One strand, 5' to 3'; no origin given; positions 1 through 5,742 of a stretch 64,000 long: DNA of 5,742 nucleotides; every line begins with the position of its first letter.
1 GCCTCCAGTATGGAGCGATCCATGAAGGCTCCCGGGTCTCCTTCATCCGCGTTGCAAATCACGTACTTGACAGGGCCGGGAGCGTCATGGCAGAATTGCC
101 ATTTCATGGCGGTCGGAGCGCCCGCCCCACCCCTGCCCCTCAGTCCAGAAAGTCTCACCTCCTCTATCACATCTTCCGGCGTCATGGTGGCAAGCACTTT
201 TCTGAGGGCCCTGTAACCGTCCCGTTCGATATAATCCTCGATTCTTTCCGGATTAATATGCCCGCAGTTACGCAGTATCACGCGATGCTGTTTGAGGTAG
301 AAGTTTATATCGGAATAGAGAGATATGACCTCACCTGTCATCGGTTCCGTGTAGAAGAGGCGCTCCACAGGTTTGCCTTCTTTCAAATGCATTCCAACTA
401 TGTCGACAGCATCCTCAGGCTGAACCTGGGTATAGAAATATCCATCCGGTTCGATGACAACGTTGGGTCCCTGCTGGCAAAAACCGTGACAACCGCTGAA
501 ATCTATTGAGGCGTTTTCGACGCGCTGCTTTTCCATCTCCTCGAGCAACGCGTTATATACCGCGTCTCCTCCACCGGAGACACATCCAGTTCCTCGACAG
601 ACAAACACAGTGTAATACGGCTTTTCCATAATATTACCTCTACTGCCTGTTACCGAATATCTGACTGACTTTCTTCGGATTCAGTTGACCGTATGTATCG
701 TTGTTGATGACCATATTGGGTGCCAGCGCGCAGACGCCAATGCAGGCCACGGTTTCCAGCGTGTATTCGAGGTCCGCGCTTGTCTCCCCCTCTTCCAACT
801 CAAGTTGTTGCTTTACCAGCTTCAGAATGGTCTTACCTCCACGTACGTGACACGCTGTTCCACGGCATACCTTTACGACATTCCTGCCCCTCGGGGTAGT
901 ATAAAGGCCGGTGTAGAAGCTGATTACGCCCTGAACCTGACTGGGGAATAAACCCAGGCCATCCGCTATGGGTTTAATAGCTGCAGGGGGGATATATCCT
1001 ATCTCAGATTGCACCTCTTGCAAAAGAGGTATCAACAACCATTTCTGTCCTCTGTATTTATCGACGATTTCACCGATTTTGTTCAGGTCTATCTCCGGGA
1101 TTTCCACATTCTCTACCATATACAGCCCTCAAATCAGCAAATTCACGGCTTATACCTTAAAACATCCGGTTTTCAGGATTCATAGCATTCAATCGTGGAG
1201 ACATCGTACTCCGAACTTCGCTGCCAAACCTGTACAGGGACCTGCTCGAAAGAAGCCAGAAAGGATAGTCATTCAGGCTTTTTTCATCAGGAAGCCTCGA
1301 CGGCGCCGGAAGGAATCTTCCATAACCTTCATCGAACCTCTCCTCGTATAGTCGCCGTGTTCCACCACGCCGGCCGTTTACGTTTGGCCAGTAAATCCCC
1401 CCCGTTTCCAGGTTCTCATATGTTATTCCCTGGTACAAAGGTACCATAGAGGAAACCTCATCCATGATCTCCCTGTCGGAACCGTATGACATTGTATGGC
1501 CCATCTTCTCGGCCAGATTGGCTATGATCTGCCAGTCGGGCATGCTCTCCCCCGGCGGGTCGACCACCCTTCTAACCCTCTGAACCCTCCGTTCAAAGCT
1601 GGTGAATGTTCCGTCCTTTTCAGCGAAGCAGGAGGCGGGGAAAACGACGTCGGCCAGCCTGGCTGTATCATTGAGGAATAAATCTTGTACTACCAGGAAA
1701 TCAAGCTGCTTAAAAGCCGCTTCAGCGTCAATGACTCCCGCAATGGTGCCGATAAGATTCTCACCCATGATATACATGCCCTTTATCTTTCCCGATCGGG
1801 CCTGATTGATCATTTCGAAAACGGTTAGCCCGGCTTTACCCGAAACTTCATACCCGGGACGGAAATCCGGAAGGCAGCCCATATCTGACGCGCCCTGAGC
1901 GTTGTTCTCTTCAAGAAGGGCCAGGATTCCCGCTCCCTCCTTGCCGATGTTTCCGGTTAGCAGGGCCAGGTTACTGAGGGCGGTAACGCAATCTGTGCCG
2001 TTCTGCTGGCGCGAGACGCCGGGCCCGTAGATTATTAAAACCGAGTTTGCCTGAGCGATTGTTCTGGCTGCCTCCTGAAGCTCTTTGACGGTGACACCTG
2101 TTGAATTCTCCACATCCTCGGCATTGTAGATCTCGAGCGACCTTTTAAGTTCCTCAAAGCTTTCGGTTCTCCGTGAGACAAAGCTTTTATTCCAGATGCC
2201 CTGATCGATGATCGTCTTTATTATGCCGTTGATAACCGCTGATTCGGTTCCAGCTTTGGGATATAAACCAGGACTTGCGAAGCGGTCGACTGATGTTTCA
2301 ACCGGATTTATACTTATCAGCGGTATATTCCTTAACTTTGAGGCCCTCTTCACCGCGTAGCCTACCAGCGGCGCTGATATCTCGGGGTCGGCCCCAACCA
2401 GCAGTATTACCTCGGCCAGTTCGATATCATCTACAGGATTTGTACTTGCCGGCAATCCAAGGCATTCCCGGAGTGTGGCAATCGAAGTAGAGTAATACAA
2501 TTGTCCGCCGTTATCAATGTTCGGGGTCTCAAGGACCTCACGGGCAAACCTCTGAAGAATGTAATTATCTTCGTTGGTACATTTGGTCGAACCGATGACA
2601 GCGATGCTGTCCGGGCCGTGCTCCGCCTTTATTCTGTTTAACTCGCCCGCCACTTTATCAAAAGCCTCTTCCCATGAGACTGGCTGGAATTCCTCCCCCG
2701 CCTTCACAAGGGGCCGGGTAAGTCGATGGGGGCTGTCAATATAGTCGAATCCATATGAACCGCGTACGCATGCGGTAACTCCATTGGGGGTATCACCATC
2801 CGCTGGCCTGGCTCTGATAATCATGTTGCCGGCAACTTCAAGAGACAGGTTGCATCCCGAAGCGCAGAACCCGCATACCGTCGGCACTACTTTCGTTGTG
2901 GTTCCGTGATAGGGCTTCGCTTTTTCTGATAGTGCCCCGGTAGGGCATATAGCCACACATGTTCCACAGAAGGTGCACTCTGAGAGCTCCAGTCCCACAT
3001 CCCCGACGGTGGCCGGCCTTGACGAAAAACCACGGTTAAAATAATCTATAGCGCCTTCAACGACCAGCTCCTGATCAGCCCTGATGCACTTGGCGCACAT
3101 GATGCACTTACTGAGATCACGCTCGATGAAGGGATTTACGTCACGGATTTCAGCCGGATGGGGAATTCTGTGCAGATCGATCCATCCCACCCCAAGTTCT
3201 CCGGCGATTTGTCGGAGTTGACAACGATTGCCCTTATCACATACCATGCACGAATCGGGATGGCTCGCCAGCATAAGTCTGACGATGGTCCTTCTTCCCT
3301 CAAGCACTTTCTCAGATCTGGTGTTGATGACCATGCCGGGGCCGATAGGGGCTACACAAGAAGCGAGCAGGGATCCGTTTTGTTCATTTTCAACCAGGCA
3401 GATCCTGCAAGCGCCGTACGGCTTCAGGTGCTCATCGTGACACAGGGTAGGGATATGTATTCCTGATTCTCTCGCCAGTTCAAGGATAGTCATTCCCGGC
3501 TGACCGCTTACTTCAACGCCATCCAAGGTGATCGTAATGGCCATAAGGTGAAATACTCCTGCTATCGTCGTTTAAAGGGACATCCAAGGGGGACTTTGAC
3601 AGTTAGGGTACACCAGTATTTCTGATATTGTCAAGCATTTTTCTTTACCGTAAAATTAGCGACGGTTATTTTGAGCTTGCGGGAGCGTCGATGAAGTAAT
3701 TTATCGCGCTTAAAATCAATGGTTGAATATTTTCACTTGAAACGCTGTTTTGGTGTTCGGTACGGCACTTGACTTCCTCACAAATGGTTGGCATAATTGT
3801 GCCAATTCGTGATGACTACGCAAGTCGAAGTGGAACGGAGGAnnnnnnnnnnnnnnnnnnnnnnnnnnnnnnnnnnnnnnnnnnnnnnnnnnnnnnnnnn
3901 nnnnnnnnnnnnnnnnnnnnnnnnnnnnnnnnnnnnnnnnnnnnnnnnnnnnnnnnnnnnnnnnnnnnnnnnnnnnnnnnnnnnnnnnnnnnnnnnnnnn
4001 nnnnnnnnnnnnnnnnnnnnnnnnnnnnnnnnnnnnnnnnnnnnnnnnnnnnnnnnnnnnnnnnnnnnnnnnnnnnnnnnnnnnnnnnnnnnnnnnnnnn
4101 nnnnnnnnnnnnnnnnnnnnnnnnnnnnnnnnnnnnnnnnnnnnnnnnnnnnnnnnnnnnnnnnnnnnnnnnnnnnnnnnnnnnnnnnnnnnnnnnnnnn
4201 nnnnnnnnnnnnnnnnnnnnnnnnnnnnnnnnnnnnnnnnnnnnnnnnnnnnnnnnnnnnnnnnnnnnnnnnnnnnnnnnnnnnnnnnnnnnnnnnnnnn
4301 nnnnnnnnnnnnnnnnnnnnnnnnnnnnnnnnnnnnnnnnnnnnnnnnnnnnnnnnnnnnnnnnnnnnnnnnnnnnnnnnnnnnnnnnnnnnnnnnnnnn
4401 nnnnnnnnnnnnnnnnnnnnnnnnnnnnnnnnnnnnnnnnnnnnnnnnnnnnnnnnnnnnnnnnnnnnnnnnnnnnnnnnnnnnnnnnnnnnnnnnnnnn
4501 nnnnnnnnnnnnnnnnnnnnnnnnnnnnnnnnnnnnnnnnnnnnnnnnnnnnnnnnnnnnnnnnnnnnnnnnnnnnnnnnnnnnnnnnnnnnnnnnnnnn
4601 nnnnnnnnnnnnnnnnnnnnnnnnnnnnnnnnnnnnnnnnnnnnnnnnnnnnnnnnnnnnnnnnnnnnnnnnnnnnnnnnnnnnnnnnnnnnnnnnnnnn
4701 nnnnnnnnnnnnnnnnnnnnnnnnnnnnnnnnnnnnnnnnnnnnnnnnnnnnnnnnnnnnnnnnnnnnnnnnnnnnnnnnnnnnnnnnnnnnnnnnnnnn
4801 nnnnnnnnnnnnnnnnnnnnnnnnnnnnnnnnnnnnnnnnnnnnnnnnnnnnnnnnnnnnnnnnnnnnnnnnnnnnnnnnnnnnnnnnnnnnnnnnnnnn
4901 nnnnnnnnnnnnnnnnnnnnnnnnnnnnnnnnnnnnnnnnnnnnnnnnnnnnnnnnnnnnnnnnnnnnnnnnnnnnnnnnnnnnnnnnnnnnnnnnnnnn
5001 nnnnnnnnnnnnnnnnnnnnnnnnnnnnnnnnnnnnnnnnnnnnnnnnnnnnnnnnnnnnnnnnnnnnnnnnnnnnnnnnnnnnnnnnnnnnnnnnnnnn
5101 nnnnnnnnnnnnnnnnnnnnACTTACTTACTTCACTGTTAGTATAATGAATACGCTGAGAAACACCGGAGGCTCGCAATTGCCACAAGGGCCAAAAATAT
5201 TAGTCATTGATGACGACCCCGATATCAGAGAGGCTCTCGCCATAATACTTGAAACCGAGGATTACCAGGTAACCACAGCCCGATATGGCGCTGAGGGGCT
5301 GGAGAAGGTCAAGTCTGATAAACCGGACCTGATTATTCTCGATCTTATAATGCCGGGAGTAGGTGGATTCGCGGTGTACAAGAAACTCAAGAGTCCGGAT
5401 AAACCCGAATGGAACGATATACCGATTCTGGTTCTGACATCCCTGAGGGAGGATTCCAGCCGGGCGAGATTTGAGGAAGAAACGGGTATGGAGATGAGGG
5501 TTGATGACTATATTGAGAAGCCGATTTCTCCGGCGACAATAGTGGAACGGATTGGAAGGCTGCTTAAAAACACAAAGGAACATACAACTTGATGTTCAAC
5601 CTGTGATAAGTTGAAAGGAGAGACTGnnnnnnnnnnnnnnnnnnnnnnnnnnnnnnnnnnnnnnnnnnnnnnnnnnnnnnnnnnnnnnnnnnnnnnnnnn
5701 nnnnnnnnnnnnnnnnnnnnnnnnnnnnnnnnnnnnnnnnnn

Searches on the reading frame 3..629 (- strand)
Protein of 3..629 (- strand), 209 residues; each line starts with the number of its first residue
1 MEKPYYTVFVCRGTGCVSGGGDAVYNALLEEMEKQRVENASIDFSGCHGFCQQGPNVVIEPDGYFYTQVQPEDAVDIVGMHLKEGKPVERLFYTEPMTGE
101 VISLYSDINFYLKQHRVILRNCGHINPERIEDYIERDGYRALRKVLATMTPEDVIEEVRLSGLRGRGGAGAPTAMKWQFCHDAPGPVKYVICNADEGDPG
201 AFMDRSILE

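Call 18: search_protein_families(library=pfam, proteins=[window:3-629:-])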
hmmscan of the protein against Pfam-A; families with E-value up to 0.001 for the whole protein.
window:3-629:- (209 aa): 2 families
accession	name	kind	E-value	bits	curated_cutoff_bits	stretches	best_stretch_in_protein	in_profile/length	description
PF01512.22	Complex1_51K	-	1.1e-13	51.8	31.2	1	158-208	1-49/150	Nuo51 FMN-binding domain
PF01257.25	2Fe-2S_thioredx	-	1.1e-06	29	24.8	1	6-78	66-141/145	Thioredoxin-like [2Fe-2S] ferredoxin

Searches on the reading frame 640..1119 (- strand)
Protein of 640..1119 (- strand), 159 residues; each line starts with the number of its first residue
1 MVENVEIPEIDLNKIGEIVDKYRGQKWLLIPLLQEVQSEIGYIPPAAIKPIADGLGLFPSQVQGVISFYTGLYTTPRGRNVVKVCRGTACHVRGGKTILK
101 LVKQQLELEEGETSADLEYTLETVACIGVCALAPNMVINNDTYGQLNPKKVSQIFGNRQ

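Call 18: search_protein_families(library=pfam, proteins=[window:640-1119:-])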
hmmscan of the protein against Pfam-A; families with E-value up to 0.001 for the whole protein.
window:640-1119:- (159 aa): 1 family
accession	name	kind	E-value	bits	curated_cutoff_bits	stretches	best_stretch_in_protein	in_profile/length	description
PF01257.25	2Fe-2S_thioredx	-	1.8e-46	158.1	24.8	1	17-155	3-141/145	Thioredoxin-like [2Fe-2S] ferredoxin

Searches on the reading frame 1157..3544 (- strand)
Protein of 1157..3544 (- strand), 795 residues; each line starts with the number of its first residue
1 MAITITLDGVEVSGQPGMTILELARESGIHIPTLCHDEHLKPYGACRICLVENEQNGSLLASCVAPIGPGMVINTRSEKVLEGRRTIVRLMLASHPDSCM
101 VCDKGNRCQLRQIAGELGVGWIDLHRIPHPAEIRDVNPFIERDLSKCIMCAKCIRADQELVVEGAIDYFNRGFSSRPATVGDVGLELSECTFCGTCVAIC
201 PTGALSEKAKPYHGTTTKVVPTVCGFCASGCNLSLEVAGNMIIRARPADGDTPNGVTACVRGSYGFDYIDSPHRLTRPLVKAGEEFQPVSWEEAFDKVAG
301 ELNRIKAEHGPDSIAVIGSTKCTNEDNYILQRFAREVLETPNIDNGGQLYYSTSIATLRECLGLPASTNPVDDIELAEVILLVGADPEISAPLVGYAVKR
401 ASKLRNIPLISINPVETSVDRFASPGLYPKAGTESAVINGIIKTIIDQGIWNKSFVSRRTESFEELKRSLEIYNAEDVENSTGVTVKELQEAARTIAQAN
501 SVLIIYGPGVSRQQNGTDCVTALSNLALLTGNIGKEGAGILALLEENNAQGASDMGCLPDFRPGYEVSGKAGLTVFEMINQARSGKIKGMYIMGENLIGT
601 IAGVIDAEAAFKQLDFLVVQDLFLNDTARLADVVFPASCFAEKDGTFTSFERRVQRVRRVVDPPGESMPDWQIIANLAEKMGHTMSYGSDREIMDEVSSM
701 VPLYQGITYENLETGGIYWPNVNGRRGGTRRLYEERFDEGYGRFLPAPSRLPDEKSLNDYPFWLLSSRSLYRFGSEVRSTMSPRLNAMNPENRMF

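Call 18: search_protein_families(library=pfam, proteins=[window:1157-3544:-])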
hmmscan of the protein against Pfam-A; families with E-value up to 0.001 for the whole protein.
window:1157-3544:- (795 aa): 8 families
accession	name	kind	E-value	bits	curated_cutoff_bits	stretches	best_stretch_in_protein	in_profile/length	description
PF00384.28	Molybdopterin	-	8.7e-67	226.1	24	1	274-680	1-353/353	Molybdopterin oxidoreductase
PF13510.11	Fer2_4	-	2.8e-17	63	22.8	1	2-77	3-81/82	2Fe-2S iron-sulfur cluster binding domain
PF10588.14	NADH-G_4Fe-4S_3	-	2.4e-11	43.4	27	1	84-119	1-36/40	NADH-ubiquinone oxidoreductase-G iron-sulfur binding region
PF04879.21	Molybdop_Fe4S4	-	7e-11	42.4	22.7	1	217-270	1-54/55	Molybdopterin oxidoreductase Fe4S4 domain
PF22117.2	Fer4_Nqo3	-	5.4e-08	33.3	27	1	138-205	2-66/67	NADH-quinone oxidoreductase subunit 3, ferredoxin-like domain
PF12838.12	Fer4_7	-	1.1e-06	29.5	27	1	146-204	1-52/52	4Fe-4S dicluster domain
PF00037.32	Fer4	-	4.4e-06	26.7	21.1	1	188-205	6-23/24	4Fe-4S binding domain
PF13187.11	Fer4_9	-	0.00052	20.4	27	1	146-204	1-51/52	4Fe-4S dicluster domain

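Call 47: search_solved_structures(query=window:1157-3544:-, show_alignments=2, max_evalue=1e-30)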
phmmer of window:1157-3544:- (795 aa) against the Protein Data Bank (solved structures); distinct sequences matched with E-value up to 1e-30: 54.
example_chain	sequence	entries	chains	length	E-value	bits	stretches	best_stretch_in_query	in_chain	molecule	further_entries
8rqz_C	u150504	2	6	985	9e-144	483.4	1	213-773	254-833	Probable oxidoreductase YjgC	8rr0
9gzq_A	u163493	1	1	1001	9.8e-144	483.2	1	213-773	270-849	Probable oxidoreductase YjgC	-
9wxb_B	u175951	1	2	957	1.4e-141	476.1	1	3-782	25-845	Formate dehydrogenase alpha subunit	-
6tg9_A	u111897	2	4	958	6.1e-141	474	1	3-781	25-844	Formate dehydrogenase subunit alpha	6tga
7vw6_A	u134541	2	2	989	2.6e-131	442.1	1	3-791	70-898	Formate dehydrogenase | Tungsten-containing formate dehydrogenase alpha subunit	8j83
7e5z_A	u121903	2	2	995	2.7e-131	442.1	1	3-791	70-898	Formate dehydrogenase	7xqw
7qv7_S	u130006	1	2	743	1.8e-114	386.5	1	218-733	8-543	Hydrogen dependent carbon dioxide reductase subunit FdhF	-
1aa6_A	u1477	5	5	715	3.8e-113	382.1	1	218-773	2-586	FORMATE DEHYDROGENASE H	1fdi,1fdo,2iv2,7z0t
9t1s_L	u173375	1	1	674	6.2e-113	381.4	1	220-777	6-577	formate dehydrogenase (coenzyme F420)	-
7bkb_D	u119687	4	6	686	6e-109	368.2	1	217-791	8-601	Formate dehydrogenase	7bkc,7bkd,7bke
9bov_A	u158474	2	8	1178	1.3e-80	274.5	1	98-687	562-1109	Molybdopterin oxidoreductase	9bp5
8oh5_C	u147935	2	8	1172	2e-79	270.6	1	128-722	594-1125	Formate dehydrogenase-O, major subunit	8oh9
7t2r_A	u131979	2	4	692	7.3e-69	235.6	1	3-554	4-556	NiFe hydrogenase subunit A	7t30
8e9g_G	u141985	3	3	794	4e-58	200.1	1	3-440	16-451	NADH-quinone oxidoreductase subunit G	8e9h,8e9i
9iho_G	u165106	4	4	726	9.3e-58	198.9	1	3-400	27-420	NUAM (75 kDa) subunit of mitochondrial NADH:ubiquinone oxidoreductase (Complex I)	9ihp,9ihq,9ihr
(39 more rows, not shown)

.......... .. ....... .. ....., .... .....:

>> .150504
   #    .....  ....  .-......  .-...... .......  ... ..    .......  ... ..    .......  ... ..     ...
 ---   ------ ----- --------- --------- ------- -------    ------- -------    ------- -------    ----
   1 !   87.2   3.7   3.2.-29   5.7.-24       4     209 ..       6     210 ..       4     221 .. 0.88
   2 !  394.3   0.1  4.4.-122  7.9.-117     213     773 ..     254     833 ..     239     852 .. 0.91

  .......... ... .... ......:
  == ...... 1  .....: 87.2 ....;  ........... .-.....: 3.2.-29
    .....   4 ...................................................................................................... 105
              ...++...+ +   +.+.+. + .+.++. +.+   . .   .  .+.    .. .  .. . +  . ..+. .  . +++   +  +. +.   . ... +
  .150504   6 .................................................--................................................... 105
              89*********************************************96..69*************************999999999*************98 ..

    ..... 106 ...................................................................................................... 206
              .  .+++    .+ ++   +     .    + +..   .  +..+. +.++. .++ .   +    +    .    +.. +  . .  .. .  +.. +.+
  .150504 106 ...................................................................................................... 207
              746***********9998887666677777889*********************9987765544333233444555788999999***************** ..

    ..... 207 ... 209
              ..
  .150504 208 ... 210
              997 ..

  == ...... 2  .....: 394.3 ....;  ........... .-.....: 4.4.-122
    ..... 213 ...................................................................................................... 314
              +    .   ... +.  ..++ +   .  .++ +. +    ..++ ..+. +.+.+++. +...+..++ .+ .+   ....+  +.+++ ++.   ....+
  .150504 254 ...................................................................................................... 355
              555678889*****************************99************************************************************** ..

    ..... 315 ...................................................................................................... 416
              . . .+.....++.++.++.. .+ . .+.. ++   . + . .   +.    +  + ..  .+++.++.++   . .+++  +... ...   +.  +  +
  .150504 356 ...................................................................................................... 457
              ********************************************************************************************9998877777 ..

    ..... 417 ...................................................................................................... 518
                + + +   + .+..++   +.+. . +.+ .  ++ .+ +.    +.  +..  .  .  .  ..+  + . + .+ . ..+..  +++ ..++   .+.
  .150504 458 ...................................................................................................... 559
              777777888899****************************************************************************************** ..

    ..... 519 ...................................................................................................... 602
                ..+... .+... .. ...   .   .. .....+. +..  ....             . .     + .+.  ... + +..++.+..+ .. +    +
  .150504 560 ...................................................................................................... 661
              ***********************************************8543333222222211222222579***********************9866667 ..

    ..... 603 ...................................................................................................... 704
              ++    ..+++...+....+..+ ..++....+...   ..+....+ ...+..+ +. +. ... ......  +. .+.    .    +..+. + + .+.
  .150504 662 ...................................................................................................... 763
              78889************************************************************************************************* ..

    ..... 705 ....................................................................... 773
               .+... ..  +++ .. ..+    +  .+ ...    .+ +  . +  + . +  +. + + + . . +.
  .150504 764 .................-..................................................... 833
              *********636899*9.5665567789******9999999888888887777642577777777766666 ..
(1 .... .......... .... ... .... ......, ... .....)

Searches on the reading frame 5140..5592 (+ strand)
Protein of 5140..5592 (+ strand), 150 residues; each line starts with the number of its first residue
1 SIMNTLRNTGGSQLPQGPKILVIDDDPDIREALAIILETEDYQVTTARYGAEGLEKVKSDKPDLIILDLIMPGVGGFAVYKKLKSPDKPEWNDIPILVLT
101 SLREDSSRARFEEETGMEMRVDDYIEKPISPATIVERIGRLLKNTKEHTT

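Call 4: search_protein_families(library=pfam, proteins=[window:5140-5592:+])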
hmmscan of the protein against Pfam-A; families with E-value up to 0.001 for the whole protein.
window:5140-5592:+ (150 aa): 1 family
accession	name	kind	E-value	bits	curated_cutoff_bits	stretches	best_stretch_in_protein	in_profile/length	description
PF00072.30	Response_reg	-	1.4e-24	86.8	30.2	1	20-138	1-110/111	Response regulator receiver domain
